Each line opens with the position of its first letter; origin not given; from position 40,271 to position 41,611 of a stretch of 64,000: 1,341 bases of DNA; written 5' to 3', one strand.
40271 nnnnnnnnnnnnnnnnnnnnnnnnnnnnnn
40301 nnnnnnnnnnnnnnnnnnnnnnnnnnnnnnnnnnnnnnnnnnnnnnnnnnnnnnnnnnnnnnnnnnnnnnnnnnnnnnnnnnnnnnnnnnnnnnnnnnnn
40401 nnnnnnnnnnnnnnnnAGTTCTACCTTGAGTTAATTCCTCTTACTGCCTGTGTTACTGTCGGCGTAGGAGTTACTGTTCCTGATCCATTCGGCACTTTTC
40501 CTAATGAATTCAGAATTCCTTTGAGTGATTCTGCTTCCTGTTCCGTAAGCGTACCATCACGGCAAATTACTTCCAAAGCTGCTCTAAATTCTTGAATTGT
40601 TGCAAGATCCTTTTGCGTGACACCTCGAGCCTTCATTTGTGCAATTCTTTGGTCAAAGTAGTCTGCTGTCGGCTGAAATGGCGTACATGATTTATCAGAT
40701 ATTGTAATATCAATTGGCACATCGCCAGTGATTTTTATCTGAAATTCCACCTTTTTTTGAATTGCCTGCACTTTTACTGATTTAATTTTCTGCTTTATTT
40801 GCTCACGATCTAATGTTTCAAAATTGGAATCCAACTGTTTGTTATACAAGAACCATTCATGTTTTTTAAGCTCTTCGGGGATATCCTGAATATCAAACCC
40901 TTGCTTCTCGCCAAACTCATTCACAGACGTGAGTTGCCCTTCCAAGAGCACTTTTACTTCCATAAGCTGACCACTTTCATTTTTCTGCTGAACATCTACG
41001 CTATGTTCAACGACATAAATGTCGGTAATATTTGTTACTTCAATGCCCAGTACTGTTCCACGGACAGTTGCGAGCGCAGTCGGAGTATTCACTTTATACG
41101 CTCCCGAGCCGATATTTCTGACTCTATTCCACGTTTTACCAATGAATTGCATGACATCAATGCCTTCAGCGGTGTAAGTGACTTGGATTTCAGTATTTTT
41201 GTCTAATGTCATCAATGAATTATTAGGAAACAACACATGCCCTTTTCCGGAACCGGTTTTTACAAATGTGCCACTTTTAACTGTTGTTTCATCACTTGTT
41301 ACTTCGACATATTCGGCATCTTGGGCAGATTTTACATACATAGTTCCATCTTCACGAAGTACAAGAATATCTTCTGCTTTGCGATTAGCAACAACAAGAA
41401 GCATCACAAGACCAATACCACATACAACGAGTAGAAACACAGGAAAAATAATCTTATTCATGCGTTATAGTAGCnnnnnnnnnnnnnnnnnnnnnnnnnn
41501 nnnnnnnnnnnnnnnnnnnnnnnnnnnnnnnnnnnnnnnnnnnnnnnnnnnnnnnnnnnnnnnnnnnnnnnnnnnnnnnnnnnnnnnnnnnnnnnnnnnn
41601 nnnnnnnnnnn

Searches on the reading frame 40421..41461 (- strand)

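Call 47: search_protein_families(library=pfam, proteins=[window:40421-41461:-], max_evalue=0.001)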
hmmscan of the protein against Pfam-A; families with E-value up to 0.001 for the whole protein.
window:40421-41461:- (346 aa): 1 family
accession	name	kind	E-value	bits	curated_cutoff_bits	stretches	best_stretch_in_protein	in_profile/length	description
PF04773.18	FecR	-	1.9e-07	31.9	24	1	68-143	4-84/97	FecR protein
